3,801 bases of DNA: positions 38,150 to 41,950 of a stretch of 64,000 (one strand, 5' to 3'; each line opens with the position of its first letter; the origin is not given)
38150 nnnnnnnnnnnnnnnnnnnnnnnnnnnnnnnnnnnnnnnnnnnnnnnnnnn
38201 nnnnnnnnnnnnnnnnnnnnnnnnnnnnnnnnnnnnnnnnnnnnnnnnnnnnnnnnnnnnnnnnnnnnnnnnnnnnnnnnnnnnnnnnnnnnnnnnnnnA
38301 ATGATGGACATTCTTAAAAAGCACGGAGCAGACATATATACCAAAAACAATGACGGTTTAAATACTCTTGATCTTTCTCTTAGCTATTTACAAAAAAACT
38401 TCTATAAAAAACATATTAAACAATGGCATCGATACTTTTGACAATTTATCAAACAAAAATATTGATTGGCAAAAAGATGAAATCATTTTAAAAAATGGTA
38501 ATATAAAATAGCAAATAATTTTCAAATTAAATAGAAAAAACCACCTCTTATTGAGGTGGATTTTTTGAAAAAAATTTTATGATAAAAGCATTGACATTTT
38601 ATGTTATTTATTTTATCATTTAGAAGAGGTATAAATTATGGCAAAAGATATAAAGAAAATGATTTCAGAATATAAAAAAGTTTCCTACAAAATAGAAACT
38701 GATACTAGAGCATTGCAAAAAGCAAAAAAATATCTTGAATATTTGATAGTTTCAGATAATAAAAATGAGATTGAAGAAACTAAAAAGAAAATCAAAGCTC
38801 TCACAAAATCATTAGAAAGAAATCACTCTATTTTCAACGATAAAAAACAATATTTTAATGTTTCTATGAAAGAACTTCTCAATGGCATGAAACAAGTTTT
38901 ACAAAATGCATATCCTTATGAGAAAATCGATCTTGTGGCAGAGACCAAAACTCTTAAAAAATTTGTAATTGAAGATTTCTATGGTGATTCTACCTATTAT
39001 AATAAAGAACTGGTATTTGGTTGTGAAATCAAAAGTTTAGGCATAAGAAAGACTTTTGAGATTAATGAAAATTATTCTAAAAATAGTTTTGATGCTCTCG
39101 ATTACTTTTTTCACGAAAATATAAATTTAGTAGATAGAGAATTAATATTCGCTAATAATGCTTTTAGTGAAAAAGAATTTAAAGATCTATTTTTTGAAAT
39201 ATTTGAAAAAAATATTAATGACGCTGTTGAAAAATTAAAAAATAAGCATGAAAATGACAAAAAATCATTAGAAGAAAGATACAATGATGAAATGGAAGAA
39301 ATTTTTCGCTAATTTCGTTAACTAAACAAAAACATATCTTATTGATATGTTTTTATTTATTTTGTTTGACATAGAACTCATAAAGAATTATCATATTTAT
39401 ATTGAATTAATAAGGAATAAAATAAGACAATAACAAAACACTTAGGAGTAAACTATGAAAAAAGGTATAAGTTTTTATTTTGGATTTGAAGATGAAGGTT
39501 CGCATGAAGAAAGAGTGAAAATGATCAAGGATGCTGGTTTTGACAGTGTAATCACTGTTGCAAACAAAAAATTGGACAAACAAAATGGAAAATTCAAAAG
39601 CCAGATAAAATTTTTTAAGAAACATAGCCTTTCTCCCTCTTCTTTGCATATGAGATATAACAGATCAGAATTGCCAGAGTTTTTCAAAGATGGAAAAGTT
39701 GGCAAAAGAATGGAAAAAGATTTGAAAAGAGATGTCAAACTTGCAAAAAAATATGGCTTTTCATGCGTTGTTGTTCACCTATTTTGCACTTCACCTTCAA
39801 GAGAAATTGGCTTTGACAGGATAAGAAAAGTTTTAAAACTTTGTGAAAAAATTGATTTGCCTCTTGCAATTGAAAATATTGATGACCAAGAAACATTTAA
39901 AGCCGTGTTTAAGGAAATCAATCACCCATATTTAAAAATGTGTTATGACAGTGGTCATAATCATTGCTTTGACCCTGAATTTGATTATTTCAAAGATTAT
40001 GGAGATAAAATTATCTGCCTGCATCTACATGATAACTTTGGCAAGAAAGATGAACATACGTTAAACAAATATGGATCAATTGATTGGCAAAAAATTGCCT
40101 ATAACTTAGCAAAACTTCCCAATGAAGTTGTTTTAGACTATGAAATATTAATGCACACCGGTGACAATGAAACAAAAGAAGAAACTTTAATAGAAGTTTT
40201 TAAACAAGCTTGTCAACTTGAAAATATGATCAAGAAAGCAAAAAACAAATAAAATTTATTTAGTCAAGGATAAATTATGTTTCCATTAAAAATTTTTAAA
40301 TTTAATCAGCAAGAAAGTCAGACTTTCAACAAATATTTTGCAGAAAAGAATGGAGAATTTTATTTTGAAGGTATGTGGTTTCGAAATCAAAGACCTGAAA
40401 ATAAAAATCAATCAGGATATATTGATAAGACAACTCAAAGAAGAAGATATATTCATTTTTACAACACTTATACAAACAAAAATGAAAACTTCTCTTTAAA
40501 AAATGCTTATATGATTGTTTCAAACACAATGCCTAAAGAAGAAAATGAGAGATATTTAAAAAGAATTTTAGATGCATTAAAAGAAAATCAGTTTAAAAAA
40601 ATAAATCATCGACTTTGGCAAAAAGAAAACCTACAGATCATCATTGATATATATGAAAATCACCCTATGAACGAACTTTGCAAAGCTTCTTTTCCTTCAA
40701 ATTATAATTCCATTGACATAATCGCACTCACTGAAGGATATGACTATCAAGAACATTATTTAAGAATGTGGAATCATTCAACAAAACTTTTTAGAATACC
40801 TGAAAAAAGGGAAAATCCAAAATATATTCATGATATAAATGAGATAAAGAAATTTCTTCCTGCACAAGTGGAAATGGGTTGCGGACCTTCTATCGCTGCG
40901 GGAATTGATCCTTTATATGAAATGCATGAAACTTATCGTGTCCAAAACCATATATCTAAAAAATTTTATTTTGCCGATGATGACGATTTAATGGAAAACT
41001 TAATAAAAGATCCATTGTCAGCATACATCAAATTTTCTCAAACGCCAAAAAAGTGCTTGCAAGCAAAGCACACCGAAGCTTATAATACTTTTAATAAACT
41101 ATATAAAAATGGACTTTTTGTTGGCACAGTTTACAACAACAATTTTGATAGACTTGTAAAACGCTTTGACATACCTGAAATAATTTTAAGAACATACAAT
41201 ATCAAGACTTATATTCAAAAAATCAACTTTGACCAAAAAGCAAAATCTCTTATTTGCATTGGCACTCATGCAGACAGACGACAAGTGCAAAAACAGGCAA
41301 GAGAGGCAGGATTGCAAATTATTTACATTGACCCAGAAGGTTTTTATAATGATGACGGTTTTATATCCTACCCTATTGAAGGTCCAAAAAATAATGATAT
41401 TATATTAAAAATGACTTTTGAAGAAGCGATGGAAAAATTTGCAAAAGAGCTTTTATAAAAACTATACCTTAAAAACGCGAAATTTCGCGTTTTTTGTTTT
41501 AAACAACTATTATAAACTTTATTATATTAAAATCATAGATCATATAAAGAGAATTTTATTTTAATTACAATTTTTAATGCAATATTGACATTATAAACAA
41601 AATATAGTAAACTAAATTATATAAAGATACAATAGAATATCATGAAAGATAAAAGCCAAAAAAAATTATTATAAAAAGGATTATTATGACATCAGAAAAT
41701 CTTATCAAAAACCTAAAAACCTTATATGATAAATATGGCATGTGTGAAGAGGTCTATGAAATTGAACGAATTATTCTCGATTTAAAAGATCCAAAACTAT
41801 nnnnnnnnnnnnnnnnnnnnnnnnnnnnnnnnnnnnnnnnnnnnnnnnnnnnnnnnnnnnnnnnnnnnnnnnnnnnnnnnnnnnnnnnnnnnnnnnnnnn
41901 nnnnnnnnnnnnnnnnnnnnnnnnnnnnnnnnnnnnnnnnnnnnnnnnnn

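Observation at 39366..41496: Bicistronic operon: Endo-IV/xylose-isomerase-like TIM barrel plus a divergent SIR2-like protein lacking the catalytic His and zinc ribbon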

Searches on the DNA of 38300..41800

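Call 84: search_rna_families(source=window, start=38300, end=41800, threshold=evalue, max_evalue=1)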
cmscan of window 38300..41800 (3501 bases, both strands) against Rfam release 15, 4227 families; matches with E-value up to 1: 0.
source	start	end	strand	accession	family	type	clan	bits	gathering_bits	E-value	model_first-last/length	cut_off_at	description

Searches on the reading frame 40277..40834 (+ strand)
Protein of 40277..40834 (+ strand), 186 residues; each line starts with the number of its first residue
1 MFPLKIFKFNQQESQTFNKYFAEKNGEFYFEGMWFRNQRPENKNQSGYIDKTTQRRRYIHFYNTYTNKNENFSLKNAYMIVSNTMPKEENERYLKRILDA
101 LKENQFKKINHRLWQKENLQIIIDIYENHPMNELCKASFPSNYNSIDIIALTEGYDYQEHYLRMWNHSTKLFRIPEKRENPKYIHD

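Call 47: predict_structure(alignment_id=A2)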
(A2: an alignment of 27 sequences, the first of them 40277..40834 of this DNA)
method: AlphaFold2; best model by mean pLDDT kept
length: 186 residues; sequences in the alignment: 27
mean_pLDDT: 91.6   pTM: 0.84
mean pLDDT of the five models: 91.6, 91.2, 90.4, 89.6, 88.8
residues with pLDDT >= 90: 140; 70-90: 30; 50-70: 14; < 50: 2
segments of 3 or more residues with pLDDT < 50: none
pLDDT, mean of each block of 10 residues (from residue 1): 94 97 96 90 87 93 97 98 98 99 98 98 97 88 98 96 86 61 55
secondary structure, 60 per line:
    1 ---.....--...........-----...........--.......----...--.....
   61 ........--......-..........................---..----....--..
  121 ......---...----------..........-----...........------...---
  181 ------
elements in order: E4-8 H11-21 E27-37 H40-46 E56-68 E71-76 E78-86 H87-103 E113-116 E119-126 E143-152 H158-168

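Call 49: fold_search(model_id=the predicted structure, library=pdb)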
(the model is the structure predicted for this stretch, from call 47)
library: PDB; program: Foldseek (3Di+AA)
matches with E <= 10: 582; with E <= 0.001: 0
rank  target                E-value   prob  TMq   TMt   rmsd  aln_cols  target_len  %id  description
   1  1dzj_A                5.3e-02  0.14  0.14  0.17  17.3       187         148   10  Porcine Odorant Binding Protein Complexed with 2-amino-4-butyl-5-propylselenazole (released 2000-12-06)
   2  8zdj_m                7.0e-02  0.21  0.17  0.19  16.6       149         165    8  Cryo-EM structure of Mycobacteriophage Douge genome-packed connector (gp5, gp9, gp10, gp12 and gp13) (released 2025-06-25)
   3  7b5i_AA               1.1e-01  0.13  0.18  0.18  21.4       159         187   14  Cryo-EM structure of the contractile injection system cap complex from Anabaena PCC7120 (released 2022-02-23)
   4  3ijt_B                1.2e-01  0.07  0.13  0.16  16.1       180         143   13  Structural Characterization of SMU.440, a Hypothetical Protein from Streptococcus mutans (released 2009-08-25)
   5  1gt1_A                1.2e-01  0.06  0.10  0.11  20.0       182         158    4  Complex of Bovine Odorant Binding Protein with Aminoanthracene and pyrazine (released 2003-10-03)
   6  1g85_A                1.2e-01  0.05  0.10  0.11  19.5       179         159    8  CRYSTAL STRUCTURE OF BOVINE ODORANT BINDING PROTEIN COMPLEXED WITH IS NATURAL LIGAND (released 2002-06-26)
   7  1hn2_A                1.5e-01  0.04  0.10  0.11  19.5       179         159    8  CRYSTAL STRUCTURE OF BOVINE OBP COMPLEXED WITH AMINOANTHRACENE (released 2001-12-05)
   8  8tah_D                1.7e-01  0.25  0.23  0.17  11.7       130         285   10  Cryo-EM structure of Cortactin-bound to Arp2/3 complex (released 2023-09-27)
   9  1obp_A                1.7e-01  0.05  0.10  0.12  19.7       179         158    6  ODORANT-BINDING PROTEIN FROM BOVINE NASAL MUCOSA (released 1996-10-14)
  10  5ich_B                1.8e-01  0.63  0.24  0.16   8.4        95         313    9  Crystal structure of Enterococcus faecalis lipoate-protein ligase A (lplA-2) in complex with 8BO-AMP (released 2017-03-15)
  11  1a3y_B                1.8e-01  0.09  0.14  0.17  17.2       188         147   10  ODORANT BINDING PROTEIN FROM NASAL MUCOSA OF PIG (released 1999-02-16)
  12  1pbo_A                1.8e-01  0.04  0.10  0.12  19.8       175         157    5  COMPLEX OF BOVINE ODORANT BINDING PROTEIN (OBP) WITH A SELENIUM CONTAINING ODORANT (released 1997-07-23)
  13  9mu3_D                1.9e-01  0.25  0.21  0.28  17.3       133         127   12  SaPI1 neck structure (released 2025-05-07)
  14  8zdl_m                1.9e-01  0.04  0.10  0.11  17.1       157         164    9  Cryo-EM structure of Mycobacteriophage Douge genome-free connector (gp5, gp9, gp10, gp12 and gp13) (released 2025-06-25)
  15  5tcq_A                2.0e-01  0.02  0.09  0.06  26.3       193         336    7  Near-atomic resolution cryo-EM structure of the Salmonella SPI-1 type III secretion injectisome secretin InvG (released 2016-12-21)
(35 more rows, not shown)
